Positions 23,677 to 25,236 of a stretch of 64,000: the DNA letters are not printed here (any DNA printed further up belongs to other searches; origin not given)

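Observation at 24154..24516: CheY-like pseudo-receiver domain cleanly inserted into the HdrA fold of a giant HdrL-type protein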

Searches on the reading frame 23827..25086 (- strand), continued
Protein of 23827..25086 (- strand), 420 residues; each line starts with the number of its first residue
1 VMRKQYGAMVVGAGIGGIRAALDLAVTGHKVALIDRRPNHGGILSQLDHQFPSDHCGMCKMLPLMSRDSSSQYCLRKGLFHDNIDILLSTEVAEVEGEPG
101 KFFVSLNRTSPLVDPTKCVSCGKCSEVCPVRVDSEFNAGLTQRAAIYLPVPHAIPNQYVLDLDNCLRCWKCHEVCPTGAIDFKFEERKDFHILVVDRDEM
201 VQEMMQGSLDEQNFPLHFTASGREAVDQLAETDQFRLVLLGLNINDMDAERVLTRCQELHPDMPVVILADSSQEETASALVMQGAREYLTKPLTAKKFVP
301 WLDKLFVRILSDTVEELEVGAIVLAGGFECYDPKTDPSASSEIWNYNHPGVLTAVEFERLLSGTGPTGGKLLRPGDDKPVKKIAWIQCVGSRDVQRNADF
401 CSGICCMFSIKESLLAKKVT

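Call 63: search_protein_families(library=pfam, proteins=[P0190, P0288, L001:4838-8338:+, L001:8790-9971:+, L001:17347-18477:+], max_evalue=0.00001)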
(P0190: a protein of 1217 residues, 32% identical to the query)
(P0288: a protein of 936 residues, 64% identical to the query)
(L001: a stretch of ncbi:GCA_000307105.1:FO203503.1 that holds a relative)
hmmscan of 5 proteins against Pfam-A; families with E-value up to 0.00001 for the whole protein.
P0190 (1217 aa): 19 families
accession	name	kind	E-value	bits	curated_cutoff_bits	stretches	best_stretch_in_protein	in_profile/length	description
PF00072.30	Response_reg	-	3.7e-86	285.1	30.2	3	316-425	1-110/111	Response regulator receiver domain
PF00037.32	Fer4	-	1.7e-32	110.4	21.1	3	760-781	2-23/24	4Fe-4S binding domain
PF12837.12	Fer4_6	-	8.1e-23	79.7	25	0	1170-1191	2-23/24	4Fe-4S binding domain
PF13237.11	Fer4_10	-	8.5e-23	80.5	25.5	2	1140-1188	3-53/53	4Fe-4S dicluster domain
PF12838.12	Fer4_7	-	4.1e-22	78.8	27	3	1146-1191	2-52/52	4Fe-4S dicluster domain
PF12797.12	Fer4_2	-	1e-20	72.6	24.5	0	686-705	3-22/22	4Fe-4S binding domain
PF14697.11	Fer4_21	-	8.8e-19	67.8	35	1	1140-1189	2-53/59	4Fe-4S dicluster domain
PF13187.11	Fer4_9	-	1.3e-18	67.2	27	2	1146-1191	2-51/52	4Fe-4S dicluster domain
PF23198.2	PDE8A_N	-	2e-14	54.2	29.6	0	15-93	9-89/147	PDE8A-like, N-terminal domain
PF13484.11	Fer4_16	-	3.3e-13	50.6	30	0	692-711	1-20/66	4Fe-4S double cluster binding domain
PF25160.1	LdpA_Fe-S-bd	-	3.8e-09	36.6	27.6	0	1149-1191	6-42/49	LdpA Fe-S cluster-binding domain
PF07992.20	Pyr_redox_2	-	7.3e-09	35.9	26.1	0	592-626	2-31/291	Pyridine nucleotide-disulphide oxidoreductase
PF12831.13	FAD_oxidored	-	6.9e-08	32.6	27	1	592-629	1-38/416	FAD dependent oxidoreductase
PF13459.11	Fer4_15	-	7.5e-08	33.4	22.4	0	687-704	2-19/66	4Fe-4S single cluster domain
PF13183.11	Fer4_8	-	7.3e-07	30.1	27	1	690-749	2-67/68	4Fe-4S dicluster domain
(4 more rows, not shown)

P0288 (936 aa): 15 families
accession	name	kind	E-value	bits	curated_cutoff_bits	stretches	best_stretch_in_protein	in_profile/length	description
PF00072.30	Response_reg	-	1.8e-29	102.5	30.2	1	119-228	1-110/111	Response regulator receiver domain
PF07992.20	Pyr_redox_2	-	2.3e-21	76.9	26.1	1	520-639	4-118/291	Pyridine nucleotide-disulphide oxidoreductase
PF01266.30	DAO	-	3.2e-18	66.8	27.9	1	520-788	3-212/353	FAD dependent oxidoreductase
PF13450.12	NAD_binding_8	-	2.8e-17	63.2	21.9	1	521-554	1-34/68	NAD(P)-binding Rossmann-like domain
PF00890.30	FAD_binding_2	-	2.2e-16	60.5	20.4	1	519-564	2-47/414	FAD binding domain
PF12831.13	FAD_oxidored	-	2.9e-16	60.2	27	2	520-556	3-39/416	FAD dependent oxidoreductase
PF01134.28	GIDA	-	3.7e-10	39.9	22.1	0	520-552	3-36/391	Glucose inhibited division protein A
PF12838.12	Fer4_7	-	1.8e-09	38.4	27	1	868-913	2-52/52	4Fe-4S dicluster domain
PF01593.30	Amino_oxidase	-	4.6e-09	36.5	19.8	0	526-555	1-30/443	Flavin containing amine oxidoreductase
PF03486.20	HI0933_like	-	2.4e-08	34.2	50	0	520-555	4-39/244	HI0933-like protein Rossmann domain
PF00070.33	Pyr_redox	-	2.8e-07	31.4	22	0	7-41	1-35/82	Pyridine nucleotide-disulphide oxidoreductase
PF00037.32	Fer4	-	8.9e-07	28.9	21.1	0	893-913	2-22/24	4Fe-4S binding domain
PF13187.11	Fer4_9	-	1.7e-06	28.4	27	1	868-913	2-51/52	4Fe-4S dicluster domain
PF13237.11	Fer4_10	-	4.3e-06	27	25.5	1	867-910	8-53/53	4Fe-4S dicluster domain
PF01494.25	FAD_binding_3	-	4.3e-06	26.6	22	0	520-549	5-34/349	FAD binding domain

L001:4838-8338:+ (1166 aa): 20 families
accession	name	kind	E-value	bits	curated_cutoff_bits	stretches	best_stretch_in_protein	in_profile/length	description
PF07992.20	Pyr_redox_2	-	4.1e-43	148.3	26.1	1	410-708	2-291/291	Pyridine nucleotide-disulphide oxidoreductase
PF14691.11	Fer4_20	-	2.8e-21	75.9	25.8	1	318-395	29-109/113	Dihydroprymidine dehydrogenase domain II, 4Fe-4S cluster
PF13450.12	NAD_binding_8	-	6.3e-20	71.7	21.9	1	413-450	1-38/68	NAD(P)-binding Rossmann-like domain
PF00070.33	Pyr_redox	-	2.4e-16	60.4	22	1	542-615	1-78/82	Pyridine nucleotide-disulphide oxidoreductase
PF00037.32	Fer4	-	1.3e-15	56.9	21.1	1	265-283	2-20/24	4Fe-4S binding domain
PF13738.12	Pyr_redox_3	-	1.1e-14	54.8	30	0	540-692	164-305/305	Pyridine nucleotide-disulphide oxidoreductase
PF14697.11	Fer4_21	-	2.6e-13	50.3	35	1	1096-1145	2-53/59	4Fe-4S dicluster domain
PF12831.13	FAD_oxidored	-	2.3e-12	47.4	27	1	171-207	2-38/416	FAD dependent oxidoreductase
PF01946.23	Thi4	-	3.5e-12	46.5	26.2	0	408-448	17-59/235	Thi4 family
PF00890.30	FAD_binding_2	-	5.7e-12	46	20.4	0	411-445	2-36/414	FAD binding domain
PF01266.30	DAO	-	2.7e-10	40.8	27.9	1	410-444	1-35/353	FAD dependent oxidoreductase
PF12838.12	Fer4_7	-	5.3e-10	40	27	1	1102-1147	2-52/52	4Fe-4S dicluster domain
PF03486.20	HI0933_like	-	9.8e-10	38.7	50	0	170-205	2-37/244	HI0933-like protein Rossmann domain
PF13237.11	Fer4_10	-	1.7e-09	37.9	25.5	1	1096-1144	3-53/53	4Fe-4S dicluster domain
PF01262.27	AlaDh_PNT_C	-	6.6e-09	36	23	0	160-198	16-58/214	Alanine dehydrogenase/PNT, C-terminal domain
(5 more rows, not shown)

L001:8790-9971:+ (393 aa): 2 families
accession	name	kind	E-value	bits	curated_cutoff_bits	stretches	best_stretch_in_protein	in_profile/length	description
PF13183.11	Fer4_8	-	3.4e-07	31.1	27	1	266-345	3-68/68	4Fe-4S dicluster domain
PF13237.11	Fer4_10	-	2.4e-06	27.8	25.5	0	327-352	5-22/53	4Fe-4S dicluster domain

L001:17347-18477:+ (376 aa): 3 families
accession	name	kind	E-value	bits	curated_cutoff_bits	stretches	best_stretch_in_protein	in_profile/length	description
PF00072.30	Response_reg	-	3.6e-30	104.8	30.2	1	9-118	1-110/111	Response regulator receiver domain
PF02518.31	HATPase_c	-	6.4e-21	75.3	26.4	1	265-375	2-110/111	Histidine kinase-, DNA gyrase B-, and HSP90-like ATPase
PF14501.12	HATPase_c_5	-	2.5e-09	37.4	22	1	269-373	6-102/102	GHKL domain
